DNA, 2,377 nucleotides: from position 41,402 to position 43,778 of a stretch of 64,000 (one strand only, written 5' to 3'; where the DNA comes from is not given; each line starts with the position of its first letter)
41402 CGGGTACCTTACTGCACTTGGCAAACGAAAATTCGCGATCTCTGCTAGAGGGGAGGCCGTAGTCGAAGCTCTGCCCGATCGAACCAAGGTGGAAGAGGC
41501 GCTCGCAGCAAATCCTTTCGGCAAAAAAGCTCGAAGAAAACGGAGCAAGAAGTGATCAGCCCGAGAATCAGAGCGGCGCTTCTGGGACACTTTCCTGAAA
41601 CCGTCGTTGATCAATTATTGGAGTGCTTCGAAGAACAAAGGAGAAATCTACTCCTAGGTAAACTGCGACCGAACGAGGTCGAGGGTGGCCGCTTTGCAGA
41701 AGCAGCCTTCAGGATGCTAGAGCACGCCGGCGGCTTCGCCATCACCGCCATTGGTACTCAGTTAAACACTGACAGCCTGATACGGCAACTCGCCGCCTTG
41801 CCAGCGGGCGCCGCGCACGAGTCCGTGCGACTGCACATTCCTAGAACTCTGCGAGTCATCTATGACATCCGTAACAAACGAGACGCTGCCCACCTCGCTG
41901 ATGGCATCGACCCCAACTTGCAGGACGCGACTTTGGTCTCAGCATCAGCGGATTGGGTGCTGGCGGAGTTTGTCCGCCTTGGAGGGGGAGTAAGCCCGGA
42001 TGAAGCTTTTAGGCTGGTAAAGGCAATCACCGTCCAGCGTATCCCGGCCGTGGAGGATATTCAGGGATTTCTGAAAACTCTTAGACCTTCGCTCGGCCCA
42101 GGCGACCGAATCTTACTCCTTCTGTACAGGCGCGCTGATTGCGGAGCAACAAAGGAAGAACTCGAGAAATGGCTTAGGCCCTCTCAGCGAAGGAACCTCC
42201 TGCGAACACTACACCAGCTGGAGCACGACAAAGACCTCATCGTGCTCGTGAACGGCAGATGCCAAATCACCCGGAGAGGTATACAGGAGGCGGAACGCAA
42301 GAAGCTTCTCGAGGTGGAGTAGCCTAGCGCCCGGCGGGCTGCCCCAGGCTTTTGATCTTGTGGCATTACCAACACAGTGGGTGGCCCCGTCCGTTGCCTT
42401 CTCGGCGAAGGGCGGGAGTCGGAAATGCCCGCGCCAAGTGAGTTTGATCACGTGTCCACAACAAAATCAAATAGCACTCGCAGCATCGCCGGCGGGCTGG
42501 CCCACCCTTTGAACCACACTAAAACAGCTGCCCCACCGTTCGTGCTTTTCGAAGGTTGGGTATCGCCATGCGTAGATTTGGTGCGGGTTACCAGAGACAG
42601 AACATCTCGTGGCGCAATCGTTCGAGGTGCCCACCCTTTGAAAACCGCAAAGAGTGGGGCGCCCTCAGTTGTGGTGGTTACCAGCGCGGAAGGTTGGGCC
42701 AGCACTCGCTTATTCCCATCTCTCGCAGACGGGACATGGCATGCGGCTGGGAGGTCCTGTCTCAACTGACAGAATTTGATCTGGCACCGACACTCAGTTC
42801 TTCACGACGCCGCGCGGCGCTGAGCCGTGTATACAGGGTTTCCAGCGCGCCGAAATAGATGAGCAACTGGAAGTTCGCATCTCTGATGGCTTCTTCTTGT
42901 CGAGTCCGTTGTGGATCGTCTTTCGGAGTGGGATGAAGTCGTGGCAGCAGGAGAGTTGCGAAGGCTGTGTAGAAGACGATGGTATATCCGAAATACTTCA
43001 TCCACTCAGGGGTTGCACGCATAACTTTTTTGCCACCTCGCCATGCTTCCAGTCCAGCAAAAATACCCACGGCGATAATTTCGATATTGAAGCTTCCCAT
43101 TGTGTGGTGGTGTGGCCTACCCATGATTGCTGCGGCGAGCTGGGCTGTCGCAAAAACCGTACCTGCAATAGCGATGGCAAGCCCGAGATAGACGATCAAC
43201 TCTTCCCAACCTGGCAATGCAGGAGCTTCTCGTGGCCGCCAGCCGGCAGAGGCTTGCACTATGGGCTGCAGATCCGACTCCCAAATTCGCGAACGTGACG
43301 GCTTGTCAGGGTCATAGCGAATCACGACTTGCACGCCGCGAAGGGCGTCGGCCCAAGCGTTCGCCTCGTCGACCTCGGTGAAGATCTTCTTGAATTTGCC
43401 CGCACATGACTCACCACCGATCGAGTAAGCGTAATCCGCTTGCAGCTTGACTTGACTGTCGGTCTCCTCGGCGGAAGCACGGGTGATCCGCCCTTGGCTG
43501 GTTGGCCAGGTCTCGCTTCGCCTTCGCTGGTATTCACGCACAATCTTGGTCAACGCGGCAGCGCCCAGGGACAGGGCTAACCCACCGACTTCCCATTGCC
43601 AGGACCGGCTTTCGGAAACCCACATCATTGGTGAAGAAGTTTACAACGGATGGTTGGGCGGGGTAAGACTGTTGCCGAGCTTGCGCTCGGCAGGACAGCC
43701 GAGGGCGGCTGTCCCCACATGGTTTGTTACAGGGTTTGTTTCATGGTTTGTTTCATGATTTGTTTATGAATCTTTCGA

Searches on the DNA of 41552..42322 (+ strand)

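Call 103: search_rna_families(sources=[L004, L007, L009, L012, L013, L019, L024, L042, L103, L114], threshold=gathering)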
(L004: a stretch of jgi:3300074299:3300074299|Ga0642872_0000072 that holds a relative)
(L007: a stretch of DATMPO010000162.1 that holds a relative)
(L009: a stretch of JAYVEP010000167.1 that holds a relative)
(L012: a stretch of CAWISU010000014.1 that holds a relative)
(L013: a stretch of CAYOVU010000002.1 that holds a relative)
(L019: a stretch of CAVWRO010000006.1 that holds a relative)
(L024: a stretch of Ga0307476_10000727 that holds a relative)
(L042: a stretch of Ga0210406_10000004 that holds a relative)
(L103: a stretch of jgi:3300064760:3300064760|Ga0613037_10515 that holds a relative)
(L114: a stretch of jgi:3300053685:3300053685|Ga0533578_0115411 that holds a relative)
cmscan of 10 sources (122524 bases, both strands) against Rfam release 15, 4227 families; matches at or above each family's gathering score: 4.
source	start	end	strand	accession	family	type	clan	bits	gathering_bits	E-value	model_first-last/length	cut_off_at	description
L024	8007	8077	-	RF00005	tRNA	Gene; tRNA;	CL00001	61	29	1.8e-10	1-71/71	no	tRNA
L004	5493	5580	+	RF01852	tRNA-Sec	Gene; tRNA;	CL00001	47.6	47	3.5e-06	1-91/91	no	Selenocysteine transfer RNA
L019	4675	4720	-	RF01687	Acido-Lenti-1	Gene; sRNA;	-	44.2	37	1.9e-06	1-46/46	no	Acido-Lenti-1 RNA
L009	8380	8452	-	RF00001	5S_rRNA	Gene; rRNA;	CL00113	43.2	38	2.3e-05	45-120/120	5'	5S ribosomal RNA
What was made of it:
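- On abiF motif / AbiF system: It returned nothing in ten related loci at the gathering threshold (call 103).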

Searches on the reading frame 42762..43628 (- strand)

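Call 12: search_protein_families(library=pfam, proteins=[window:42762-43628:-], max_evalue=0.1)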
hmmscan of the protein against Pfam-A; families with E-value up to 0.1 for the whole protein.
window:42762-43628:- (288 aa): 2 families
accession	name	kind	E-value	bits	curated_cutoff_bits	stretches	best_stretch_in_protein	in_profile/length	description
PF12158.14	DUF3592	-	1.5e-06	29.2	25.3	1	45-115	2-79/84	Domain of unknown function (DUF3592)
PF09299.17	Mu-transpos_C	-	0.046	14.2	21.7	0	92-116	28-52/61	Mu transposase, C-terminal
